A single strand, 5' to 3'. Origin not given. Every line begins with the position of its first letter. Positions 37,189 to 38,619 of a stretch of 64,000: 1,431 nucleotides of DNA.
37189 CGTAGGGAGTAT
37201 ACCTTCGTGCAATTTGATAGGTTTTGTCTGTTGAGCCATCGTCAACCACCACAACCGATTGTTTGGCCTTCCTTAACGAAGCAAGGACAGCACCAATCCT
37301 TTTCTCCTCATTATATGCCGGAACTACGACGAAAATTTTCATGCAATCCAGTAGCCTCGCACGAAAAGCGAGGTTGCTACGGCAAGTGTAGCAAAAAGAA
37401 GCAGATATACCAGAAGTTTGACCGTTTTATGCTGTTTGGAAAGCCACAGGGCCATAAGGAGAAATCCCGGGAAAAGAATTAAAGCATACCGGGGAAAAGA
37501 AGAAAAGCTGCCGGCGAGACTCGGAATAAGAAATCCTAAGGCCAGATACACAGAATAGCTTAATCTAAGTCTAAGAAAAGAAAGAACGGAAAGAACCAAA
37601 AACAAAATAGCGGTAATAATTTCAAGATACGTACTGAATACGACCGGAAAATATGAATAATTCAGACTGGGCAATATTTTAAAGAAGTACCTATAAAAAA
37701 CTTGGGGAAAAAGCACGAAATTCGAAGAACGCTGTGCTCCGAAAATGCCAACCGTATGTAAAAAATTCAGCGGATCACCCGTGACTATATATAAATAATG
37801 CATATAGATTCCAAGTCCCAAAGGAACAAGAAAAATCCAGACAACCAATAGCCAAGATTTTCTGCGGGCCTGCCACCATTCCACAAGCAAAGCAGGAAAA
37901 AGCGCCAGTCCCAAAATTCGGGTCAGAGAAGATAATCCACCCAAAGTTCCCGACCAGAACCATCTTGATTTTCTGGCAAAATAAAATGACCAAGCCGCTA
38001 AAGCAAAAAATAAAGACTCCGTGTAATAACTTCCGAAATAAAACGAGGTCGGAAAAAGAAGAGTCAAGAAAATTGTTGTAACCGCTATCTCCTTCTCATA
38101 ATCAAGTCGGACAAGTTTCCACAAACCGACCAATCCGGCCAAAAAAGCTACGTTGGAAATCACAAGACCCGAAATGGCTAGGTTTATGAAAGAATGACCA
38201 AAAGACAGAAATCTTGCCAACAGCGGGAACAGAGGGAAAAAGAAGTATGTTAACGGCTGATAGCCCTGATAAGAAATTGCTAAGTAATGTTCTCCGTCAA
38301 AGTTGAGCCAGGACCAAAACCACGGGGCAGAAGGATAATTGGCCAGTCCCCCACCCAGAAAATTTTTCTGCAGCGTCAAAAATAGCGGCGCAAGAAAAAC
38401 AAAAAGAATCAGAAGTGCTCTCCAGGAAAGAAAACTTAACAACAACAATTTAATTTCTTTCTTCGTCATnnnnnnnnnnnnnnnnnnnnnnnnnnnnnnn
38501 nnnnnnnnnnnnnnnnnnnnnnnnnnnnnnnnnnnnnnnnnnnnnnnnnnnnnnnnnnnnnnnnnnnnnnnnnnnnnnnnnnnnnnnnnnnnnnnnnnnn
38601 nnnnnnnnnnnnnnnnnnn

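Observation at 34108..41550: Nine-gene translationally coupled operon combining PIG-V-like mannosyltransferase, DPM1-like Dol-P-Man-type synthase, DUF2304-like partner, GT4/GT2s and an FAD oxidoreductase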

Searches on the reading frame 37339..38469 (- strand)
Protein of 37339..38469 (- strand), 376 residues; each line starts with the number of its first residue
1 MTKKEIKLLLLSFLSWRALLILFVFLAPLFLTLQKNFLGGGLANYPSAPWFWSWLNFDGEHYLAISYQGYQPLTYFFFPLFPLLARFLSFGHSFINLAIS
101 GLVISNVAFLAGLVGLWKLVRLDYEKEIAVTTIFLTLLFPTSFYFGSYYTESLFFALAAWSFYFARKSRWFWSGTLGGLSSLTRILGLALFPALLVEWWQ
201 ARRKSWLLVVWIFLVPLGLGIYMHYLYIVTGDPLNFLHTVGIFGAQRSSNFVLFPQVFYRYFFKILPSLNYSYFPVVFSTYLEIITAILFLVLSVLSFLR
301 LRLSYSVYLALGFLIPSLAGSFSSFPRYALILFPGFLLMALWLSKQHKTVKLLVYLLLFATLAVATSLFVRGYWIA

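Call 3: search_protein_families(library=pfam, proteins=[window:37339-38469:-], max_evalue=0.01)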
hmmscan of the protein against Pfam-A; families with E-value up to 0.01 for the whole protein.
window:37339-38469:- (376 aa): 0 families

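Call 8: search_protein_families(library=pfam, proteins=[window:37339-38469:-], max_evalue=10)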
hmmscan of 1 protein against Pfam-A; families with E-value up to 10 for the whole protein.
window:37339-38469:- (376 aa): 0 families

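Call 9: search_protein_families(library=ncbifam, proteins=[window:37339-38469:-], max_evalue=0.01)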
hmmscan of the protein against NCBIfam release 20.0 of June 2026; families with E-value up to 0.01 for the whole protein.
window:37339-38469:- (376 aa): 1 family
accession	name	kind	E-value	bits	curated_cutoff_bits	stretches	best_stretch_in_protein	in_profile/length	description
NF046093.1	AZOBR_p60025_fam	subfamily_domain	5.8e-06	25.7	150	1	80-217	96-231/232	AZOBR_p60025 family cell surface glycopolymer formation protein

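Call 10: find_homologous_proteins(query=window:37339-38469:-, max_evalue=0.001)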
Query window:37339-38469:- (376 aa): 1005 proteins with E <= 0.001 among 8000 candidates; the best 120 are listed.
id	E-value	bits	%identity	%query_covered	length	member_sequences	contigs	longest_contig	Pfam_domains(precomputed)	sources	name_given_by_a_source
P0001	1.7e-235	800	100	100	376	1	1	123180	-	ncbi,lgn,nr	ncbi:hypothetical protein MUP46_02825 [Patescibacteria group bacterium]|nr:hypothetical protein [Pat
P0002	5.4e-207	706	88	100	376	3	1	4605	-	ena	-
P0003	7.3e-195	666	82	100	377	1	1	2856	-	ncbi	-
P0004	9.1e-195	666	83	100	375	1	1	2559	-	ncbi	-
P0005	1.8e-188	645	80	100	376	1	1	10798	-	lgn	-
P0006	1.6e-186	639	79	100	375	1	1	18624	-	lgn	-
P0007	7.2e-181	620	77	100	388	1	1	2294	-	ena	-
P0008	2.0e-140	487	58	100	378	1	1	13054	-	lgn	-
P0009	5.3e-140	485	61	100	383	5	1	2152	-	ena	-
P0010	1.1e-139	484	58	100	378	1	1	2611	-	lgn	-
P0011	2.4e-139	483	60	100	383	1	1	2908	PF13231.13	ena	-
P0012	4.6e-139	482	61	100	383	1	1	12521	-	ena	-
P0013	6.8e-139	482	59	100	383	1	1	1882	PF13231.13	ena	-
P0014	7.1e-139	482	57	100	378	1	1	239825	-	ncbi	-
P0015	8.0e-139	481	60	100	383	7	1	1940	PF13231.13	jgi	-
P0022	1.1e-137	478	60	100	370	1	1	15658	PF04188.19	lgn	-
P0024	1.5e-137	477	59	100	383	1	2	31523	PF09594.17,PF13231.13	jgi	-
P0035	8.6e-135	468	56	100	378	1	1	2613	PF04188.19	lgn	-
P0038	3.8e-134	466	58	100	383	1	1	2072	PF04188.19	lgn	-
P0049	3.2e-131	456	57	100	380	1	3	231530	PF04188.19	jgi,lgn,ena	-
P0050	1.2e-130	455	55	100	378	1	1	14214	PF04188.19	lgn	-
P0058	1.2e-129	451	58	100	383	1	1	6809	PF04188.19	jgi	-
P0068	4.4e-128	446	55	99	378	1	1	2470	PF04188.19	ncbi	ncbi:MAG: mannosyltransferase family protein [Patescibacteria group bacterium]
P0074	3.0e-127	443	56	100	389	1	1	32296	PF04188.19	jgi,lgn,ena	-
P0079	8.0e-127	442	58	100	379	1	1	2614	PF04188.19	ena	-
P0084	1.3e-126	441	56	100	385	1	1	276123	-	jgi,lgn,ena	-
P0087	2.8e-126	440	57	100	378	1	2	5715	PF04188.19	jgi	jgi:Gpi18-like mannosyltransferase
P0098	1.5e-124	434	55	99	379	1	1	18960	PF04188.19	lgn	-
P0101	2.7e-124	434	56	100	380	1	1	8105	PF09594.17,PF04188.19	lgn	-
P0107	6.1e-123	429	55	98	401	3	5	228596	-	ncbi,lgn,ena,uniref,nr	ncbi:hypothetical protein A2892_01020 [Candidatus Woesebacteria bacterium RIFCSPLOWO2_01_FULL_39_10b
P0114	2.1e-122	427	55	100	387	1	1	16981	PF04188.19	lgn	-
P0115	2.1e-122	427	54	100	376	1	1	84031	PF04188.19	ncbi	-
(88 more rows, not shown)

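Call 13: search_protein_families(library=pfam, alignment_id=A1, max_evalue=1)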
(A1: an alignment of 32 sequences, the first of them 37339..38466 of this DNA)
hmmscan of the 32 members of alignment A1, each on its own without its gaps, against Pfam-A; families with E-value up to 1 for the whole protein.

A. member 1, window:37339-38466:- (375 aa): 0 families

B. families by the number of members that match (of 32 scanned): 15 families
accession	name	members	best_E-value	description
PF04188.19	Mannosyl_trans2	13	5.6e-10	Mannosyltransferase (PIG-V)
PF13231.12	PMT_2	9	1.8e-07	Dolichyl-phosphate-mannose-protein mannosyltransferase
PF09594.16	GT87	6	1.8e-06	Glycosyltransferase family 87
PF04922.18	DIE2_ALG10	2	2.8e-05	DIE2/ALG10 family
PF16089.10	DUF4818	2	0.016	Domain of unknown function (DUF4818)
PF22137.1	T6SS_Tle1-like_C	2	0.2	T6SS, Phospholipase effector Tle1-like, C-terminal domain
PF10947.13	DUF2628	1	0.009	Protein of unknown function (DUF2628)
PF16935.10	Hol_Tox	1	0.024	Putative Holin-like Toxin (Hol-Tox)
PF24226.1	DUF7442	1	0.027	Phage membrane protein Family of unknown function (DUF7442)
PF16082.10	Phage_holin_2_4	1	0.084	Bacteriophage holin family, superfamily II-like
PF07666.16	MpPF26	1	0.11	M penetrans paralogue family 26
PF21813.2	DUF6882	1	0.17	Family of unknown function (DUF6882)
PF20444.3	DUF6703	1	0.25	Family of unknown function (DUF6703)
PF05398.16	PufQ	1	0.25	PufQ cytochrome subunit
PF06143.16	Baculo_11_kDa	1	0.35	Baculovirus 11 kDa family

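Call 14: search_solved_structures(query=A1, max_evalue=10, show_alignments=2)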
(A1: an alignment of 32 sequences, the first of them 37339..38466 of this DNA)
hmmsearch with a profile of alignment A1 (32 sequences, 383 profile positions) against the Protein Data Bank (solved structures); distinct sequences matched with E-value up to 10: 0.

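Call 22: predict_structure(alignment_id=A1)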
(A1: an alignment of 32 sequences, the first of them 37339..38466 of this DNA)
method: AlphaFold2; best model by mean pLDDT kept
length: 375 residues; sequences in the alignment: 32
mean_pLDDT: 86.1   pTM: 0.89
mean pLDDT of the five models: 86.1, 86.1, 85.6, 85.6, 83.1
residues with pLDDT >= 90: 210; 70-90: 115; 50-70: 37; < 50: 13
segments of 3 or more residues with pLDDT < 50: 239-249
pLDDT, mean of each block of 10 residues (from residue 1): 95 96 91 65 75 77 78 71 88 88 96 98 97 96 88 97 96 97 91 94 80 95 88 69 41 63 84 88 91 96 96 77 74 97 97 97 91 64
secondary structure, 60 per line:
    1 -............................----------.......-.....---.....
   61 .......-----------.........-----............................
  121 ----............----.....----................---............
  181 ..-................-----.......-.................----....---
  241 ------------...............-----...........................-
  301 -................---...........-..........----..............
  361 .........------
elements in order: H2-29 H40-46 H48-52 H56-67 H79-87 H93-120 H125-136 H141-145 H150-165 H169-182 H184-199 H205-211 H213-229 H234-237 H253-267 H273-299 H302-317 H321-331 H333-342 H347-369

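Call 28: fold_search(model_id=the predicted structure, library=pdb)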
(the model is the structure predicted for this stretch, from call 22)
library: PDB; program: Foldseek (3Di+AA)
matches with E <= 10: 209; with E <= 0.001: 4
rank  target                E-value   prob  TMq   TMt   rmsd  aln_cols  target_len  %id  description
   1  7w72_U                3.7e-04  1.00  0.41  0.37  13.8       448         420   14  Structure of a human glycosylphosphatidylinositol (GPI) transamidase (released 2022-02-16)
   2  8imx_U                4.8e-04  1.00  0.48  0.44  10.4       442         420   13  Cryo-EM structure of GPI-T with a chimeric GPI-anchored protein (released 2023-08-16)
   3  7oci_F                5.9e-04  1.00  0.51  0.33  13.3       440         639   14  Cryo-EM structure of yeast Ost6p containing oligosaccharyltransferase complex (released 2022-02-16)
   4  7wld_U                8.3e-04  1.00  0.41  0.38  14.2       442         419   14  Cryo-EM structure of the human glycosylphosphatidylinositol transamidase complex at 2.53 Angstrom resolution (released 2022-04-27)
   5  9s6u_A                1.5e-03  1.00  0.45  0.33  10.1       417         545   13  Ternary cryo-EM structure of human ALG9 with Dol25-PP-GlcNAc2Man8, Dol25-P-Man and Fab (released 2026-03-18)
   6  9s6t_A                3.2e-03  1.00  0.51  0.42   8.2       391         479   15  Ternary cryo-EM structure of chicken ALG12 with Dol25-PP-GlcNAc2Man7, Dol25-P-Man, and Fab (released 2026-03-18)
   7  8age_A                4.0e-03  1.00  0.51  0.32  11.5       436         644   14  Structure of yeast oligosaccharylransferase complex with acceptor peptide bound (released 2022-12-07)
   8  3wak                  4.2e-03  1.00  0.45  0.23  13.6       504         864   13  Crystal structure of the Archaeoglobus fulgidus oligosaccharyltransferase (O29867_ARCFU) in the apo form (released 2013-10-30)
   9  6ezn_F                5.8e-03  1.00  0.44  0.29  13.5       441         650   12  Cryo-EM structure of the yeast oligosaccharyltransferase (OST) complex (released 2018-01-17)
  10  8agb_A                6.9e-03  1.00  0.44  0.28  14.6       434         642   14  Structure of yeast oligosaccharylransferase complex with lipid-linked oligosaccharide bound (released 2022-12-07)
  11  6gxc_A                1.1e-02  1.00  0.49  0.30  10.5       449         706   15  Bacterial oligosaccharyltransferase PglB in complex with an inhibitory peptide and a reactive lipid-linked oligosaccha (released 2018-11-14)
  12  8b6l_I                1.2e-02  1.00  0.49  0.30  12.9       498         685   11  Subtomogram average of the human Sec61-TRAP-OSTA-translocon (released 2022-12-07)
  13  5ezm                  1.3e-02  1.00  0.51  0.37   7.4       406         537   14  Crystal Structure of ArnT from Cupriavidus metallidurans in the apo state (released 2016-02-17)
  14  5ogl_A                1.4e-02  1.00  0.48  0.30   9.9       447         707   15  Structure of bacterial oligosaccharyltransferase PglB in complex with an acceptor peptide and an lipid-linked oligosac (released 2017-10-25)
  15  5gmy_A                1.4e-02  1.00  0.45  0.24  13.5       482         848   13  Crystal structure of the Archaeoglobus fulgidus oligosaccharyltransferase (O29867_ARCFU) tethered with an acceptor pep (released 2017-02-01)
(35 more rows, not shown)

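Call 29: find_encoding_contigs(protein=P0049, flank=10000, max_places=2)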
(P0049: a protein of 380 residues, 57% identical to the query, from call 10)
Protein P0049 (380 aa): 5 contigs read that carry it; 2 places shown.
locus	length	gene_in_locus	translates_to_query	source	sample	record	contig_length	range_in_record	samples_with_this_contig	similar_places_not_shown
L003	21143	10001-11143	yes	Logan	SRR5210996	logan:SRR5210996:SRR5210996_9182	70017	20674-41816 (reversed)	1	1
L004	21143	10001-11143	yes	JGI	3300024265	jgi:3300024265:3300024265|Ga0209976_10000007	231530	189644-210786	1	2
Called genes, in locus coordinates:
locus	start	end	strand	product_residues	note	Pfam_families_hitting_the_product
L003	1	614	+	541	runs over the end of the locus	PF02366:PMT (weak), PF13231:PMT_2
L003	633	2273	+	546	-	PF13231:PMT_2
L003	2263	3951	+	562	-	PF02366:PMT, PF13231:PMT_2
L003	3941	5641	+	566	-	PF13231:PMT_2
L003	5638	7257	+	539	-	PF02366:PMT, PF13231:PMT_2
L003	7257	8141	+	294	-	PF00535:Glycos_transf_2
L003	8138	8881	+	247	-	PF00106:adh_short, PF01370:Epimerase (faint), PF08659:KR, PF13561:adh_short_C2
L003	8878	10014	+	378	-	PF13439:Glyco_transf_4, PF00534:Glycos_transf_1, PF13692:Glyco_trans_1_4, PF20706:GT4-conflict (weak)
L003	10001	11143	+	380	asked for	PF04188:Mannosyl_trans2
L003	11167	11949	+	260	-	PF01061:ABC2_membrane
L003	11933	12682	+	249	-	PF13555:AAA_29 (weak), PF00005:ABC_tran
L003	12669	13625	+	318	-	PF13489:Methyltransf_23, PF00398:RrnaAD (weak), PF08241:Methyltransf_11, PF08242:Methyltransf_12, PF13649:Methyltransf_25, PF13847:Methyltransf_31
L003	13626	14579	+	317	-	-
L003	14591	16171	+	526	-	PF00535:Glycos_transf_2, PF13578:Methyltransf_24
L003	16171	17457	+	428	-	PF00535:Glycos_transf_2, PF10111:Glyco_tranf_2_2 (faint), PF13641:Glyco_tranf_2_3, PF13632:Glyco_trans_2_3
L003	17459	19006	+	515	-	PF13439:Glyco_transf_4 (faint), PF00534:Glycos_transf_1, PF13692:Glyco_trans_1_4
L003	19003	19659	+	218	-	PF00535:Glycos_transf_2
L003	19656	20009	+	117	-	PF10066:DUF2304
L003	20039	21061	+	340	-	PF01073:3Beta_HSD, PF01370:Epimerase, PF02719:Polysacc_synt_2, PF04321:RmlD_sub_bind, PF05368:NmrA, PF07993:NAD_binding_4, PF13460:NAD_binding_10, PF16363:GDP_Man_Dehyd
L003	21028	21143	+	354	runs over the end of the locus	PF13506:Glyco_transf_21 (weak), PF00535:Glycos_transf_2, PF10111:Glyco_tranf_2_2 (weak), PF13641:Glyco_tranf_2_3, PF13632:Glyco_trans_2_3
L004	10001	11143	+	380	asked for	PF04188:Mannosyl_trans2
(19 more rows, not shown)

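Call 31: search_protein_families(library=pfam, proteins=[P0049, P0022, P0035, P0115, P0101, P0024], max_evalue=0.1)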
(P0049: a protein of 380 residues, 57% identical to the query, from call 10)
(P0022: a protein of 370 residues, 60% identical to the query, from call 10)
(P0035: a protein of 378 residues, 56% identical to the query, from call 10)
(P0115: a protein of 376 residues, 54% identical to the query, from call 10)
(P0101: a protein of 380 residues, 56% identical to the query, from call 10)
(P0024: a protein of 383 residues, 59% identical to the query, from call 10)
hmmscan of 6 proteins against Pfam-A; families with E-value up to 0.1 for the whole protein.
P0049 (380 aa): 1 family
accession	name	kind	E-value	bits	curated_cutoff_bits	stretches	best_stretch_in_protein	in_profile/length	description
PF04188.19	Mannosyl_trans2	-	6.3e-09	36.1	22.4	1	47-192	51-205/443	Mannosyltransferase (PIG-V)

P0022 (370 aa): 1 family
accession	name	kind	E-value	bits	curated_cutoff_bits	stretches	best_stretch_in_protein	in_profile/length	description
PF04188.19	Mannosyl_trans2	-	2.6e-06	27.5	22.4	1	42-188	46-201/443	Mannosyltransferase (PIG-V)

P0035 (378 aa): 2 families
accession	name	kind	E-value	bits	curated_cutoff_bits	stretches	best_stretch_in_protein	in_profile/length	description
PF04188.19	Mannosyl_trans2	-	1.6e-07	31.5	22.4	1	44-192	48-205/443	Mannosyltransferase (PIG-V)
PF13231.12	PMT_2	-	0.00049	20.8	26.1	1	96-209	17-139/160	Dolichyl-phosphate-mannose-protein mannosyltransferase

P0115 (376 aa): 2 families
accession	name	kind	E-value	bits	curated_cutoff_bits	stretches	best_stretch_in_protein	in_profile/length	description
PF04188.19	Mannosyl_trans2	-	3.3e-07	30.5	22.4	1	42-191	46-204/443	Mannosyltransferase (PIG-V)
PF13231.12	PMT_2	-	2.4e-06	28.3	26.1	1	82-221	3-149/160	Dolichyl-phosphate-mannose-protein mannosyltransferase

P0101 (380 aa): 3 families
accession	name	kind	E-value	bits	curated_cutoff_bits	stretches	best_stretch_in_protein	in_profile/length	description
PF09594.16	GT87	-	1.8e-06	28.4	25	1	87-202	7-123/237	Glycosyltransferase family 87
PF04188.19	Mannosyl_trans2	-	2.1e-06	27.8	22.4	1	38-202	43-219/443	Mannosyltransferase (PIG-V)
PF24226.1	DUF7442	-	0.027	14.8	23.8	1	193-234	10-52/79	Phage membrane protein Family of unknown function (DUF7442)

P0024 (383 aa): 2 families
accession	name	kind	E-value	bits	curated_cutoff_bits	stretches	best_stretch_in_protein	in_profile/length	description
PF13231.12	PMT_2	-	1.8e-07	31.9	26.1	1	79-227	4-154/160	Dolichyl-phosphate-mannose-protein mannosyltransferase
PF09594.16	GT87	-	2.3e-05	24.7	25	1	89-314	15-219/237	Glycosyltransferase family 87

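Call 56: find_encoding_contigs(protein=P0014, flank=10000, max_places=1)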
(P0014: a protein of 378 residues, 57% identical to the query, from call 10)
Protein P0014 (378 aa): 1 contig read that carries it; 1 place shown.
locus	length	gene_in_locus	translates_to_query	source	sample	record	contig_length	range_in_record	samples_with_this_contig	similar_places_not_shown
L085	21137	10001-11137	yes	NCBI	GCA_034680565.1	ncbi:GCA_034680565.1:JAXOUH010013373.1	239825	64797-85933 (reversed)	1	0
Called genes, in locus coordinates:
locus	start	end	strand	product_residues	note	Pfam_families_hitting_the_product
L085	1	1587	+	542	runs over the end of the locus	PF13231:PMT_2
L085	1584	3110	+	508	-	PF10131:PTPS_related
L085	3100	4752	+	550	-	PF02366:PMT (weak), PF13231:PMT_2 (weak)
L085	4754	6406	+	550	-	PF02366:PMT (weak), PF13231:PMT_2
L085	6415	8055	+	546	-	PF02366:PMT, PF13231:PMT_2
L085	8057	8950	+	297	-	PF00535:Glycos_transf_2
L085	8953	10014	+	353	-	PF13439:Glyco_transf_4, PF13579:Glyco_trans_4_4 (weak), PF00534:Glycos_transf_1, PF13692:Glyco_trans_1_4, PF20706:GT4-conflict (weak)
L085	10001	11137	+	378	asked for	-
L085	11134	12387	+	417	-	PF01943:Polysacc_synt, PF13440:Polysacc_synt_3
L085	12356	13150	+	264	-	PF00535:Glycos_transf_2, PF10111:Glyco_tranf_2_2 (faint)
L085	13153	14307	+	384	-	PF13439:Glyco_transf_4 (faint), PF20706:GT4-conflict, PF00534:Glycos_transf_1, PF13692:Glyco_trans_1_4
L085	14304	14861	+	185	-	PF18915:DUF5667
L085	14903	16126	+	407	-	PF13439:Glyco_transf_4, PF13477:Glyco_trans_4_2, PF00534:Glycos_transf_1, PF13692:Glyco_trans_1_4, PF13524:Glyco_trans_1_2 (weak)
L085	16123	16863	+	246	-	PF01209:Ubie_methyltran, PF06325:PrmA (weak), PF13489:Methyltransf_23, PF05219:DREV (weak), PF13847:Methyltransf_31, PF08241:Methyltransf_11, PF08242:Methyltransf_12, PF13649:Methyltransf_25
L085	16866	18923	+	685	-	PF13231:PMT_2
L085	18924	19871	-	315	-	PF00535:Glycos_transf_2, PF10111:Glyco_tranf_2_2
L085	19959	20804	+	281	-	PF00535:Glycos_transf_2, PF10111:Glyco_tranf_2_2 (weak), PF13641:Glyco_tranf_2_3 (weak)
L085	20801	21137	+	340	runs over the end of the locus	PF00535:Glycos_transf_2, PF10111:Glyco_tranf_2_2 (weak), PF13641:Glyco_tranf_2_3, PF13632:Glyco_trans_2_3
